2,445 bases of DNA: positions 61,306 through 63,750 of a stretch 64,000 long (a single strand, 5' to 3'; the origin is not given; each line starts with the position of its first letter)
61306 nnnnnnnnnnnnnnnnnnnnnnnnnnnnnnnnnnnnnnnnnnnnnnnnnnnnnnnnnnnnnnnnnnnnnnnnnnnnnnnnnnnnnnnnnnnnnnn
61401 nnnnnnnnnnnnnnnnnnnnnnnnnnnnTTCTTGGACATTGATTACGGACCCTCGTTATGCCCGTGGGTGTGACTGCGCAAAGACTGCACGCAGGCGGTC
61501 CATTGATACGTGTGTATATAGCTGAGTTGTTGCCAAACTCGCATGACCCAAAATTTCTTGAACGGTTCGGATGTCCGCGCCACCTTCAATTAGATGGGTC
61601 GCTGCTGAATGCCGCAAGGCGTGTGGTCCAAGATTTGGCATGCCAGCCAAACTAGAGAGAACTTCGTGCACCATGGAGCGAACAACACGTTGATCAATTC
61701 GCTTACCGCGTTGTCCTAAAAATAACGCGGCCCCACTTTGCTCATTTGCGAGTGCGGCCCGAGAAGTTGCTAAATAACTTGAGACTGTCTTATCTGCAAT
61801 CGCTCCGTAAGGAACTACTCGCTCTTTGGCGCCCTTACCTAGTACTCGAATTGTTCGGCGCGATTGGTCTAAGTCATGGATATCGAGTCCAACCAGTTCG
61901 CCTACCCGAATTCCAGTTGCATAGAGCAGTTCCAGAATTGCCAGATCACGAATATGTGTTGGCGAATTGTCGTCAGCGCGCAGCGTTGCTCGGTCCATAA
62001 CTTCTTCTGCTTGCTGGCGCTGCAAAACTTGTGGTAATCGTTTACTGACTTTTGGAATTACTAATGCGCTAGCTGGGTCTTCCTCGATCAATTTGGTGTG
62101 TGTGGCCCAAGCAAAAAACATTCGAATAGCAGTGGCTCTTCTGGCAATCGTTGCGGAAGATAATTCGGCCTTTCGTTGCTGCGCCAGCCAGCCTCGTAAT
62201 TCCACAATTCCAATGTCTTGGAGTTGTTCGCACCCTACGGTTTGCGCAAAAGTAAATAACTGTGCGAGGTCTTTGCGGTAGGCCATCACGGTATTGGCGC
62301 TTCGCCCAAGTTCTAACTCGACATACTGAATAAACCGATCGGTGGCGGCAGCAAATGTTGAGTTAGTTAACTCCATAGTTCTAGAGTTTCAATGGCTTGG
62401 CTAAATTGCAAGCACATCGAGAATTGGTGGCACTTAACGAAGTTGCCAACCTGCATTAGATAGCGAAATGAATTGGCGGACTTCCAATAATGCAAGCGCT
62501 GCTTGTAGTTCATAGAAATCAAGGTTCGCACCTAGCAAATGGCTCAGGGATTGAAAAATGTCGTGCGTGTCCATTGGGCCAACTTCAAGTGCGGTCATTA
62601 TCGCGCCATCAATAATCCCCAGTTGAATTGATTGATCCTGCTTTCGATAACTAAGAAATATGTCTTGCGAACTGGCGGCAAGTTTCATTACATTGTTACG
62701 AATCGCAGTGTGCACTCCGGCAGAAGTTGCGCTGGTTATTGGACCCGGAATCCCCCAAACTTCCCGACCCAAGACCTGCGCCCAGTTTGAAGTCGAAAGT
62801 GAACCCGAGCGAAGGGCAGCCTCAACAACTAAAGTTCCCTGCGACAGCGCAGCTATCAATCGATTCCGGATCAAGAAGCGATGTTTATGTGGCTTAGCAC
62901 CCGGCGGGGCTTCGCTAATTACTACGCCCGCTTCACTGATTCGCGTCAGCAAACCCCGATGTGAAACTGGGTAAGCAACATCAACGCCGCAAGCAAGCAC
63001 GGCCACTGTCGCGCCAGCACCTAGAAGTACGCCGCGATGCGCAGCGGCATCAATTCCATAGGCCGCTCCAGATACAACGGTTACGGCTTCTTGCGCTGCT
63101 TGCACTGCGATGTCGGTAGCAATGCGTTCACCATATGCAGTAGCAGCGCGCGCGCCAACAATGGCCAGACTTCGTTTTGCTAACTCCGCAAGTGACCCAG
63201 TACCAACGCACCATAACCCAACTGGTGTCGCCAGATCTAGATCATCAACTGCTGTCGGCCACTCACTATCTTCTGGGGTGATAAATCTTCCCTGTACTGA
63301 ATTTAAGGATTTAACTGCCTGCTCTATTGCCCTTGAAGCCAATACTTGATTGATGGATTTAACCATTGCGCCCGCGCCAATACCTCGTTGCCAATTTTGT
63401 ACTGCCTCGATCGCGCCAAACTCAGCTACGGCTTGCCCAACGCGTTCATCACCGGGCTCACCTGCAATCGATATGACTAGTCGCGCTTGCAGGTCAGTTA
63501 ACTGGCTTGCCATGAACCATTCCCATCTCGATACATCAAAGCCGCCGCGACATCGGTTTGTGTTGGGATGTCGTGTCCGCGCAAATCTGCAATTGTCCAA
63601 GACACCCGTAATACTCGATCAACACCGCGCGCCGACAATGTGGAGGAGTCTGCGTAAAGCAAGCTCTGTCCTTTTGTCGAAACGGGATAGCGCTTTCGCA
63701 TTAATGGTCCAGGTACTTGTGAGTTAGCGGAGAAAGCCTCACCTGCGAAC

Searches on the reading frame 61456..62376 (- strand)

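Call 9: search_protein_families(library=pfam, proteins=[window:61456-62376:-], max_evalue=0.00001)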
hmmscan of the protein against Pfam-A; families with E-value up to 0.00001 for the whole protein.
window:61456-62376:- (306 aa): 2 families
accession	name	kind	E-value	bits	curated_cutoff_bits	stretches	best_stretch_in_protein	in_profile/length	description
PF00589.27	Phage_integrase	-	5.4e-42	143.9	27.1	1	117-292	2-170/172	Phage integrase family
PF02899.23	Phage_int_SAM_1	-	4.2e-18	65.8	22.3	1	13-94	2-82/83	Phage integrase, N-terminal SAM-like domain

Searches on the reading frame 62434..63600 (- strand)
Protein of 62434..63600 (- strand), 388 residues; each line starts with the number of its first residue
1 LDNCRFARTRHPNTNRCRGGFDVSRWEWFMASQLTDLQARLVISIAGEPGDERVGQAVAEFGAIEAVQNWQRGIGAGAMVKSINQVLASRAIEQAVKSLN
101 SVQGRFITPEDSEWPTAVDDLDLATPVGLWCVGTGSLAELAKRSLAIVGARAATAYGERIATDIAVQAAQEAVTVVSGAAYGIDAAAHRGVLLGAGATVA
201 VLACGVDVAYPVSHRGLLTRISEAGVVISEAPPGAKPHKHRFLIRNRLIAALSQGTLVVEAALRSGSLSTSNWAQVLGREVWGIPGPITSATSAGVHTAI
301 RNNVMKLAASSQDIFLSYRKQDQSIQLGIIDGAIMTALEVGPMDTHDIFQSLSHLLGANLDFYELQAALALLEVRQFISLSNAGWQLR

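Call 9: search_protein_families(library=pfam, proteins=[window:62434-63600:-], max_evalue=0.00001)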
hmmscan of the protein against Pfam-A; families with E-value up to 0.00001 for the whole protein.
window:62434-63600:- (388 aa): 1 family
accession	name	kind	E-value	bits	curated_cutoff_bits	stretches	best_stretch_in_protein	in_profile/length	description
PF02481.21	DNA_processg_A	-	3.8e-62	209.7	29.6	1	102-304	5-207/212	DNA recombination-mediator protein A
